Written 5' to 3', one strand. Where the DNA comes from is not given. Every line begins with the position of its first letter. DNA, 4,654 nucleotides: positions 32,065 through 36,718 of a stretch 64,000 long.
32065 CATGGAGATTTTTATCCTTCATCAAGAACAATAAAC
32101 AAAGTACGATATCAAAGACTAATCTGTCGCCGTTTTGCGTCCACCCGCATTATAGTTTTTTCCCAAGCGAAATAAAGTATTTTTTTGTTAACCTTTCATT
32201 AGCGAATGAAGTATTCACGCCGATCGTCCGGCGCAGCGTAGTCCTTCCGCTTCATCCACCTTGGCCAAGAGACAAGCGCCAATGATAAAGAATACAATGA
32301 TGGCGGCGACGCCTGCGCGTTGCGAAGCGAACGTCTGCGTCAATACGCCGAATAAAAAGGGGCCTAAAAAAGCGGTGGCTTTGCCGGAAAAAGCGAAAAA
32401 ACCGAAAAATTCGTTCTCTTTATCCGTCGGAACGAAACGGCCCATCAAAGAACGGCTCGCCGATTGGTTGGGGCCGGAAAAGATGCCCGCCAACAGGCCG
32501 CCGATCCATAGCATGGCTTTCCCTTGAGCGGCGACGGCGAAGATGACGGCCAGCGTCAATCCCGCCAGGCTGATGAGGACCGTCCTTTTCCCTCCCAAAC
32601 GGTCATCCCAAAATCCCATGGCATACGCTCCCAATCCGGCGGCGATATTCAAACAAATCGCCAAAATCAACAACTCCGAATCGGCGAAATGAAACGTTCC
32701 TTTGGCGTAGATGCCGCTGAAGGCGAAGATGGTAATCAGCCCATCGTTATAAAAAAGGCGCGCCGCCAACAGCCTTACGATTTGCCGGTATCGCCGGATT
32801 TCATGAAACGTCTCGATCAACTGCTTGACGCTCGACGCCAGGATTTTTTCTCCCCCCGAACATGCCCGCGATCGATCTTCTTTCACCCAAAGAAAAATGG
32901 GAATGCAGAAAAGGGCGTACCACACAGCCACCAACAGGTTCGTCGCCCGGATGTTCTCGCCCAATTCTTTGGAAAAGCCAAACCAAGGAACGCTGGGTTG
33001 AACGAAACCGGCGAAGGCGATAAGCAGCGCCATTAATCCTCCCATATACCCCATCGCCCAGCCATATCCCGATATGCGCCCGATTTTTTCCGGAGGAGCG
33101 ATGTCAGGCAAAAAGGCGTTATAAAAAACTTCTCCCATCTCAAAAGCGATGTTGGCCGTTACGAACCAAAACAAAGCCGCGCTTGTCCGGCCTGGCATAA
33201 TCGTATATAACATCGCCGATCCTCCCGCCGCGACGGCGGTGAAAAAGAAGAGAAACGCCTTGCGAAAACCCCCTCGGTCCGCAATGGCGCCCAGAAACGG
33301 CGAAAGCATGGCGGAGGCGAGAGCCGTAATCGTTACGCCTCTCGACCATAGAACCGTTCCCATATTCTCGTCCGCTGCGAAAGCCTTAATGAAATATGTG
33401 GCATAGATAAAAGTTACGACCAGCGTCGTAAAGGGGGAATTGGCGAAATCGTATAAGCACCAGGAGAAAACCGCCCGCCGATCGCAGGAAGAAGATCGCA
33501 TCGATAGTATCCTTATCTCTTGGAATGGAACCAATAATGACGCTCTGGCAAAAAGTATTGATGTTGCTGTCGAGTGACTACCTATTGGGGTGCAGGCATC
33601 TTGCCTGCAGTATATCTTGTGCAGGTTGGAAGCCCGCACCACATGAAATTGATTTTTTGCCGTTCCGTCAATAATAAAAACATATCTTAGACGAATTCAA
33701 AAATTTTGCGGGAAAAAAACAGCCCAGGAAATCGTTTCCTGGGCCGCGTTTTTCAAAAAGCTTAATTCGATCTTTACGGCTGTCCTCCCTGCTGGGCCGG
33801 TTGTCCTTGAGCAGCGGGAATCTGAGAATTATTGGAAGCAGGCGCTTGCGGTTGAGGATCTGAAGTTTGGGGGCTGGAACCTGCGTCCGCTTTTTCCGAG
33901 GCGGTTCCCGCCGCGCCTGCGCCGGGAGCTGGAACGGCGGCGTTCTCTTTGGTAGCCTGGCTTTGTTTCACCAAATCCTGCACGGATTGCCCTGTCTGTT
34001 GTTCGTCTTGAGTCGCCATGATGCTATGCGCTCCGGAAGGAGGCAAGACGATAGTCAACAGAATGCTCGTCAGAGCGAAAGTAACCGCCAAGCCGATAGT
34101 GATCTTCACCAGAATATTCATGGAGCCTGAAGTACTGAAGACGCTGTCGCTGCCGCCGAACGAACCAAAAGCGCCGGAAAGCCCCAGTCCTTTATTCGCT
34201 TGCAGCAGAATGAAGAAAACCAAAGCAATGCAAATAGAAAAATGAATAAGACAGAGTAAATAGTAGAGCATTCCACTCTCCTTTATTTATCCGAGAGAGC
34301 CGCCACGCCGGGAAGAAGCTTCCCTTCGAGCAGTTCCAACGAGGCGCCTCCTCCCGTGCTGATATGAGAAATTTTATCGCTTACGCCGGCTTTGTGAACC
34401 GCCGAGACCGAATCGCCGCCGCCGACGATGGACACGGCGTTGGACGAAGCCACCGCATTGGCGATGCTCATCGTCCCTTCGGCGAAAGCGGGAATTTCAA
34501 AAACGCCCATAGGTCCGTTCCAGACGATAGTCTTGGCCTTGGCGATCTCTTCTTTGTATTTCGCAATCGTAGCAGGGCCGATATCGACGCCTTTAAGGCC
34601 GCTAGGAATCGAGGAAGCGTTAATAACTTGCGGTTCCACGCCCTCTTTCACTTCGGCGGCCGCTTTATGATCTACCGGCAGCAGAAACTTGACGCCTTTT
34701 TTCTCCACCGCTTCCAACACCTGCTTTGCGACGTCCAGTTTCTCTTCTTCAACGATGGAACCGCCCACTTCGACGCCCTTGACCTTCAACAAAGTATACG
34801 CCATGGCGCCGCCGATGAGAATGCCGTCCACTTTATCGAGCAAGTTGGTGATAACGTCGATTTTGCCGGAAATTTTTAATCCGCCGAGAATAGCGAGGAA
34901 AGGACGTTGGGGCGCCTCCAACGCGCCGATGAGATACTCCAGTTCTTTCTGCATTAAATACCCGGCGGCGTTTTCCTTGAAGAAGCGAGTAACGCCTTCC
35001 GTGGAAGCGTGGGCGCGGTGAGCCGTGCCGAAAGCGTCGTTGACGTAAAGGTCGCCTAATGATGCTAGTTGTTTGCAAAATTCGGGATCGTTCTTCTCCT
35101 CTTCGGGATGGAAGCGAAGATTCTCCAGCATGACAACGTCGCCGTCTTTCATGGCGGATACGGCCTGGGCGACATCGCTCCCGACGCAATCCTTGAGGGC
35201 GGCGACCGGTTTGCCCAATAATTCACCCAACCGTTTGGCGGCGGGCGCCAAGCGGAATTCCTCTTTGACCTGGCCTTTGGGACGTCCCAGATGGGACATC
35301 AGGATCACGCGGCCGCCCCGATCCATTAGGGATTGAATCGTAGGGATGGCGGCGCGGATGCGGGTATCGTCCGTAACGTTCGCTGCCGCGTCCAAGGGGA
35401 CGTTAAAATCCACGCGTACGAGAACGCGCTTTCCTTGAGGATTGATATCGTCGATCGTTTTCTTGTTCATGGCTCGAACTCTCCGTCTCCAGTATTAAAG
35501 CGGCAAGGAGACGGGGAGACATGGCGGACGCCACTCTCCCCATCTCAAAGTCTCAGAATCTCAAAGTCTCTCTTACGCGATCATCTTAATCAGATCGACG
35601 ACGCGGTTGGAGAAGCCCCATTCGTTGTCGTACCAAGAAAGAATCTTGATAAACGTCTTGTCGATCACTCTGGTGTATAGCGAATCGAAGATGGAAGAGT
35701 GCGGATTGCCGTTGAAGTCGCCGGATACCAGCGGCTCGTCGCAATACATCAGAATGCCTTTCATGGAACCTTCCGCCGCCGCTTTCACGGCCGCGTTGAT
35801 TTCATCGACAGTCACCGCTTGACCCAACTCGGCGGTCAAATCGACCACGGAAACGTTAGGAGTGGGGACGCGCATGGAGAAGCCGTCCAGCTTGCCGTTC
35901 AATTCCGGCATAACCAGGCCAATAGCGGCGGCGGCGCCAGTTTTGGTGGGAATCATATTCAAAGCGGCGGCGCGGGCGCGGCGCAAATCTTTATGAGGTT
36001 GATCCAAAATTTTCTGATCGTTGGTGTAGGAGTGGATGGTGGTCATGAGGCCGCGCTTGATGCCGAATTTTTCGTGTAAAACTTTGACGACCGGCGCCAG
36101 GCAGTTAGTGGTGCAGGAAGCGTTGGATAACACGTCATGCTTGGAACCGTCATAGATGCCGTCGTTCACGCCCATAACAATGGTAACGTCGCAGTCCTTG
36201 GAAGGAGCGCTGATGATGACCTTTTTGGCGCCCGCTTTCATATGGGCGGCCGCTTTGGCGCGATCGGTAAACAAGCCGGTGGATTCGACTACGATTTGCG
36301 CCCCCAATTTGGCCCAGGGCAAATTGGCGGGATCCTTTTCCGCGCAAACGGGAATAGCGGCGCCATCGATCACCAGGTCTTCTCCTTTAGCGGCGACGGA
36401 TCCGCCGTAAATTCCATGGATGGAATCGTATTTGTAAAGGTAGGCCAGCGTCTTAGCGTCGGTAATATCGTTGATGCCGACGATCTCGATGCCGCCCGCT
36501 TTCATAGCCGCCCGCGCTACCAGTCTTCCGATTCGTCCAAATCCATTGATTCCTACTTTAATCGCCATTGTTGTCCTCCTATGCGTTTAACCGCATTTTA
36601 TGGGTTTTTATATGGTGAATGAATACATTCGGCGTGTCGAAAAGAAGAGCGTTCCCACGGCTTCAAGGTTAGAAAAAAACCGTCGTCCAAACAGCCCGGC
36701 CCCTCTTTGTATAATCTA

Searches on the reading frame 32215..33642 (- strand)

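Call 18: search_protein_families(library=pfam, proteins=[window:32215-33642:-], max_evalue=0.00001)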
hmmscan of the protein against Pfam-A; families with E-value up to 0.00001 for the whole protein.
window:32215-33642:- (475 aa): 2 families
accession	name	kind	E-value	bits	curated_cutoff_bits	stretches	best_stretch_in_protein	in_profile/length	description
PF11700.14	ATG22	-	4.6e-58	197.5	24.1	1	105-469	79-479/482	Vacuole effluxer Atg22 like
PF07690.21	MFS_1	-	9.8e-22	77.8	33.4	2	303-465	14-177/347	Major Facilitator Superfamily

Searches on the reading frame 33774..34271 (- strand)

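Call 18: search_protein_families(library=pfam, proteins=[window:33774-34271:-], max_evalue=0.00001)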
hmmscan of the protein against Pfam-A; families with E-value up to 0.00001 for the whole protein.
window:33774-34271:- (165 aa): 1 family
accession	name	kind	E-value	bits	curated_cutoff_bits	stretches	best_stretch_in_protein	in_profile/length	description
PF03840.19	SecG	-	4e-16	59.3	29.2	1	6-74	2-69/70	Preprotein translocase SecG subunit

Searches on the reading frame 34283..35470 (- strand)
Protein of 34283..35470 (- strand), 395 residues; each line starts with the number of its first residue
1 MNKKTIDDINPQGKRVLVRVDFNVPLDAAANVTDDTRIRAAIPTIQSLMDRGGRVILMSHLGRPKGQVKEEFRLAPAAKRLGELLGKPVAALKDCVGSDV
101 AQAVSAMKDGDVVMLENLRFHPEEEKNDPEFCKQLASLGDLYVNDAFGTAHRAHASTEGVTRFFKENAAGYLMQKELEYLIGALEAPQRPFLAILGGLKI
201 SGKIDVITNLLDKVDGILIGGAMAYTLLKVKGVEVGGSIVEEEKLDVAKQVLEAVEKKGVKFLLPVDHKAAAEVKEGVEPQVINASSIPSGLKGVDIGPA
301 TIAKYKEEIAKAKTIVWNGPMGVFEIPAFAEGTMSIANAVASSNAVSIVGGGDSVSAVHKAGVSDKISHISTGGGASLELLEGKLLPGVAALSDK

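Call 18: search_protein_families(library=pfam, proteins=[window:34283-35470:-], max_evalue=0.00001)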
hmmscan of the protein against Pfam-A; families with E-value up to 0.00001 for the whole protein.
window:34283-35470:- (395 aa): 1 family
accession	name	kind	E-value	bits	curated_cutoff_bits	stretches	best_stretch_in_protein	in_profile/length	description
PF00162.24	PGK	-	1e-162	541.9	27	1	6-384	1-379/379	Phosphoglycerate kinase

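Call 31: find_homologous_proteins(query=window:34283-35470:-)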
Query window:34283-35470:- (395 aa): 8000 proteins with E <= 0.001 among 8000 candidates; the best 120 are listed.
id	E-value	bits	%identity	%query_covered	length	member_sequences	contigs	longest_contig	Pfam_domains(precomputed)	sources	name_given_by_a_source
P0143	6.4e-214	728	84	100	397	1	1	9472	PF00162.25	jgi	-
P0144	2.6e-213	726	84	100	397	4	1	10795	PF00162.25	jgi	-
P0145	5.6e-213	725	83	100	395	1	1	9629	PF00162.25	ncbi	-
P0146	4.3e-212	722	83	100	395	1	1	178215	PF00162.25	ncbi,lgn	-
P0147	4.5e-212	722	84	100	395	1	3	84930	PF00162.25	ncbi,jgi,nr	ncbi:MAG: phosphoglycerate kinase [Candidatus Omnitrophota bacterium]|jgi:phosphoglycerate kinase|nr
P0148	6.4e-212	722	82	100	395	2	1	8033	PF00162.25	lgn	-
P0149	7.4e-211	718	83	100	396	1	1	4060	PF00162.25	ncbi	ncbi:MAG: phosphoglycerate kinase [bacterium]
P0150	6.1e-210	715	82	100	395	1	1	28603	PF00162.25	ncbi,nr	ncbi:MAG: phosphoglycerate kinase [Candidatus Omnitrophica bacterium]|nr:phosphoglycerate kinase [Ca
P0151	6.8e-210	715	83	100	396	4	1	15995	PF00162.25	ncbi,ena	-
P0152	1.9e-207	707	82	100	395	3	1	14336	PF00162.25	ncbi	-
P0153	2.2e-207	707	81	100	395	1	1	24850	PF00162.25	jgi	jgi:phosphoglycerate kinase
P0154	6.3e-207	705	82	100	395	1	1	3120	PF00162.25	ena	-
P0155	1.3e-206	704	82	100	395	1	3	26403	PF00162.25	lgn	-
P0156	4.2e-205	699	81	100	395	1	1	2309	PF00162.25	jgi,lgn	-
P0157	6.5e-205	699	81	100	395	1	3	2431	PF00162.25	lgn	-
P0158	6.9e-205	699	81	100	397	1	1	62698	PF00162.25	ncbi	-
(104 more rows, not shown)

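Call 34: find_encoding_contigs(protein=P0158, flank=3000, max_places=1)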
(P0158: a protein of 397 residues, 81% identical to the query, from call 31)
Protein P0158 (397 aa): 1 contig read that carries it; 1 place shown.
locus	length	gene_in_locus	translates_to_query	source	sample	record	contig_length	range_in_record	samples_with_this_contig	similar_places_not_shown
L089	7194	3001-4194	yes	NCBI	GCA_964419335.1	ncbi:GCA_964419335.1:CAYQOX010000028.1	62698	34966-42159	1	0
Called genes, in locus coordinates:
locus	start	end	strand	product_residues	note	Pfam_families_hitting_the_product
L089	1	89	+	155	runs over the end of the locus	PF01625:PMSR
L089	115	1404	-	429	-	PF00072:Response_reg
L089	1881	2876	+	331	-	PF00044:Gp_dh_N, PF02800:Gp_dh_C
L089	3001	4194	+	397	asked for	PF00162:PGK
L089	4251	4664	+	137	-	PF03840:SecG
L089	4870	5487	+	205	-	PF01250:Ribosomal_S6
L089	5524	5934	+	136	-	PF00436:SSB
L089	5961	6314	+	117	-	PF01084:Ribosomal_S18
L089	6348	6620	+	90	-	PF01649:Ribosomal_S20p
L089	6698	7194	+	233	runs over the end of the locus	PF01128:IspD, PF12804:NTP_transf_3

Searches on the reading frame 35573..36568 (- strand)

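Call 18: search_protein_families(library=pfam, proteins=[window:35573-36568:-], max_evalue=0.00001)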
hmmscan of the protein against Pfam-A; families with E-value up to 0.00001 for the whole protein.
window:35573-36568:- (331 aa): 2 families
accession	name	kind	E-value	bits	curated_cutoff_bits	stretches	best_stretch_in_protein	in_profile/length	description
PF02800.25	Gp_dh_C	-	3.7e-70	235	24.4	1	157-313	1-158/158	Glyceraldehyde 3-phosphate dehydrogenase, C-terminal domain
PF00044.30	Gp_dh_N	-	2.9e-38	130.7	31.7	1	3-102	1-100/101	Glyceraldehyde 3-phosphate dehydrogenase, NAD binding domain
